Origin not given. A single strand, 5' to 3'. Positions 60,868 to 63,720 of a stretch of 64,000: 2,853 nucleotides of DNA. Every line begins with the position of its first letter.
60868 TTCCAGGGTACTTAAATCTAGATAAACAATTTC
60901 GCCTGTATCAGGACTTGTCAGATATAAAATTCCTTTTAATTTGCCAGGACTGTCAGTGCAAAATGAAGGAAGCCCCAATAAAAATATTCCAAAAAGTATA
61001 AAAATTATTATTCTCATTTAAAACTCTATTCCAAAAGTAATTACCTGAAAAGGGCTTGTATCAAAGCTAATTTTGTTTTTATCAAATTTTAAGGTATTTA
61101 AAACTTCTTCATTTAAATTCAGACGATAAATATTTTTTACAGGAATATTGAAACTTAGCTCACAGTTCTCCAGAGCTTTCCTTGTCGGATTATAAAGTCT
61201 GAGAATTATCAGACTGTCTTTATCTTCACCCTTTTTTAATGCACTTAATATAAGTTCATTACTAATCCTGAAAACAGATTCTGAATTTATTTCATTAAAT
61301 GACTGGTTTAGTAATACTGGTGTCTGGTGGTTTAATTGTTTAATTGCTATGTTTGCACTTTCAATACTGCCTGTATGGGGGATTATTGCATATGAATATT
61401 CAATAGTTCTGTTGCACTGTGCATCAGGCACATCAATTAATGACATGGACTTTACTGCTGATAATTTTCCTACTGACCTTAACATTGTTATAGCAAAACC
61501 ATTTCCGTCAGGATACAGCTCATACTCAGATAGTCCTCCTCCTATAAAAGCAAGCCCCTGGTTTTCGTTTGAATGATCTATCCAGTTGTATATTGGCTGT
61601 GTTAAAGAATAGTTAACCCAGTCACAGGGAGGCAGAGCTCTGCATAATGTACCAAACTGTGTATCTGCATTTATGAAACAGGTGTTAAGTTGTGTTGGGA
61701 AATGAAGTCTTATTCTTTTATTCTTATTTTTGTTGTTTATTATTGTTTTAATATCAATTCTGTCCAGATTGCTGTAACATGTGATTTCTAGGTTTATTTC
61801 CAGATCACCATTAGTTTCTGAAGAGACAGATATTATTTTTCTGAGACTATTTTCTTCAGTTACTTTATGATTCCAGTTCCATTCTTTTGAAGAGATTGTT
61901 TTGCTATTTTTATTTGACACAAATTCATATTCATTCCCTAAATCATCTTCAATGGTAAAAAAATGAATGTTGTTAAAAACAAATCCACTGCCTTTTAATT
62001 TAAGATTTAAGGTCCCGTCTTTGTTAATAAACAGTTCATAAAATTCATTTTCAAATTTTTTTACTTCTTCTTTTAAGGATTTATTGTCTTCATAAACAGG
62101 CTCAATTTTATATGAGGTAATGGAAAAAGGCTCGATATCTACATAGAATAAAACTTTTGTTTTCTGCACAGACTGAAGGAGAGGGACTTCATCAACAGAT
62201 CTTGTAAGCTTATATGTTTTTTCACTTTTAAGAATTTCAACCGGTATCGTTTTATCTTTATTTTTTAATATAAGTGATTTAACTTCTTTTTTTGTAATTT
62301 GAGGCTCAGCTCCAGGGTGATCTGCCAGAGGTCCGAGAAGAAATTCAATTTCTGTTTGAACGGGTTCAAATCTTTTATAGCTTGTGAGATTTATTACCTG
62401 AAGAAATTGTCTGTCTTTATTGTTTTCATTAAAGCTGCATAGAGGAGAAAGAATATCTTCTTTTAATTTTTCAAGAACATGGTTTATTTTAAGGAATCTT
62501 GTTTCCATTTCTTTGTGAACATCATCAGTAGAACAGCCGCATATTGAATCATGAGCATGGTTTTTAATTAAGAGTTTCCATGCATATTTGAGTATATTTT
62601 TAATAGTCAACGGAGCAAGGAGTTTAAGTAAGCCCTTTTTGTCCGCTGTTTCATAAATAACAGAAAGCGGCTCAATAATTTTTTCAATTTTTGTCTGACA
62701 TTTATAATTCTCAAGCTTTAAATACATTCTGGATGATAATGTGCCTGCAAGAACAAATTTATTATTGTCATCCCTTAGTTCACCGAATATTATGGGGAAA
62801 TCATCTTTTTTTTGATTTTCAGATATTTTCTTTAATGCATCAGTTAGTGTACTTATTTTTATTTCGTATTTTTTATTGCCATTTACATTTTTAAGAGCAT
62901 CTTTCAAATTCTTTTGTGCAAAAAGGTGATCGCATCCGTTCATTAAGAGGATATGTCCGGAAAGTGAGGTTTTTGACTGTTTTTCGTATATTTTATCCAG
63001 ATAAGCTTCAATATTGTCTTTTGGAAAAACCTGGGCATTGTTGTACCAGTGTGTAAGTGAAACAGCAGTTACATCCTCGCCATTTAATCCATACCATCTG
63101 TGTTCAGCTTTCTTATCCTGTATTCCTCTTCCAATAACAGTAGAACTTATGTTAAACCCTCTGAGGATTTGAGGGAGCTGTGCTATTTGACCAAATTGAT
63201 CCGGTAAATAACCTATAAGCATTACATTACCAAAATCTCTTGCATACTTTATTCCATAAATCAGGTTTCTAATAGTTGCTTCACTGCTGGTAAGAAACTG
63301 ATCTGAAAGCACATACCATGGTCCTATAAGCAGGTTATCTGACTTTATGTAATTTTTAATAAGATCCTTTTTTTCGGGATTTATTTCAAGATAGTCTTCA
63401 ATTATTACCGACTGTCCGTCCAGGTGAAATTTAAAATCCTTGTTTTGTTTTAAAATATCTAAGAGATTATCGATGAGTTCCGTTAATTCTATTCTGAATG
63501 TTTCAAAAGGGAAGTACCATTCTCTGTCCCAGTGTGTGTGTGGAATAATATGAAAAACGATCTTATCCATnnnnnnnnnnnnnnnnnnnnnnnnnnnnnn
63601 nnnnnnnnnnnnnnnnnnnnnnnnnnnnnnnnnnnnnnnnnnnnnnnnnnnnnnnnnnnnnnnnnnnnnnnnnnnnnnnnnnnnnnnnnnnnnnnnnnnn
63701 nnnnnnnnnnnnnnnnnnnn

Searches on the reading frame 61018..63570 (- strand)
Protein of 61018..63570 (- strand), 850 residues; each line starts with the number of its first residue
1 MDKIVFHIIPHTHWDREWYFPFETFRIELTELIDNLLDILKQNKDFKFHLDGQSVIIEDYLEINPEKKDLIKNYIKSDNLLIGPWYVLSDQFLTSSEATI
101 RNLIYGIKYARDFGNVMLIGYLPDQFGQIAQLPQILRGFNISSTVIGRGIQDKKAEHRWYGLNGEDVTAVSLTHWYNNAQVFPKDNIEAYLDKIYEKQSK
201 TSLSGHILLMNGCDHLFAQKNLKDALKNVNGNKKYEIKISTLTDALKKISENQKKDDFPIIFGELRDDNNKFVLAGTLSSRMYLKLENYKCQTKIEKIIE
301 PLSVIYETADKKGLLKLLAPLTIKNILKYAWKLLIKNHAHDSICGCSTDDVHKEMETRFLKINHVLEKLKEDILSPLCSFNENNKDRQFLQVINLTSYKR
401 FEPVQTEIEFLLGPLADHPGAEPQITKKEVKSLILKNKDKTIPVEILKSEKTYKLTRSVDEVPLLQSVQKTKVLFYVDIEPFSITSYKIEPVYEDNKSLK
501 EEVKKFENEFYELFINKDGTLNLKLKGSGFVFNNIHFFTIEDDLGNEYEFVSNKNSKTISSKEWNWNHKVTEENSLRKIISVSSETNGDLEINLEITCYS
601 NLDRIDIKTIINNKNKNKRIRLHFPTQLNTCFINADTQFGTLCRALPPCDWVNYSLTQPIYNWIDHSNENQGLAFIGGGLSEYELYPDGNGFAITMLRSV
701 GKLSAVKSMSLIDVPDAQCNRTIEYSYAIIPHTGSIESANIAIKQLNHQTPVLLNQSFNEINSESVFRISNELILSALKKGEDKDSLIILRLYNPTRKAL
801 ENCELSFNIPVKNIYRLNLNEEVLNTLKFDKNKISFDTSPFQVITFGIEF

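Call 62: search_protein_families(library=pfam, proteins=[window:61018-63570:-], max_evalue=0.0001)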
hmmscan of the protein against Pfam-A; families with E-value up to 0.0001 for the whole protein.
window:61018-63570:- (850 aa): 4 families
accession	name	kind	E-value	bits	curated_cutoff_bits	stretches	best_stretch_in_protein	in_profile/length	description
PF01074.27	Glyco_hydro_38N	-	2e-36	126.2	25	1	7-260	3-268/270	Glycosyl hydrolases family 38 N-terminal domain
PF07748.19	Glyco_hydro_38C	-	1.4e-15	58.6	25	1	507-700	2-200/206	Glycosyl hydrolases family 38 C-terminal domain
PF17677.7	Glyco_hydro38C2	-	2.1e-13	50.6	22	1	773-846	2-72/72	Glycosyl hydrolases family 38 C-terminal beta sandwich domain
PF09261.16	Alpha-mann_mid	-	8.4e-09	35.8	31.1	1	275-374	4-93/96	Alpha mannosidase middle domain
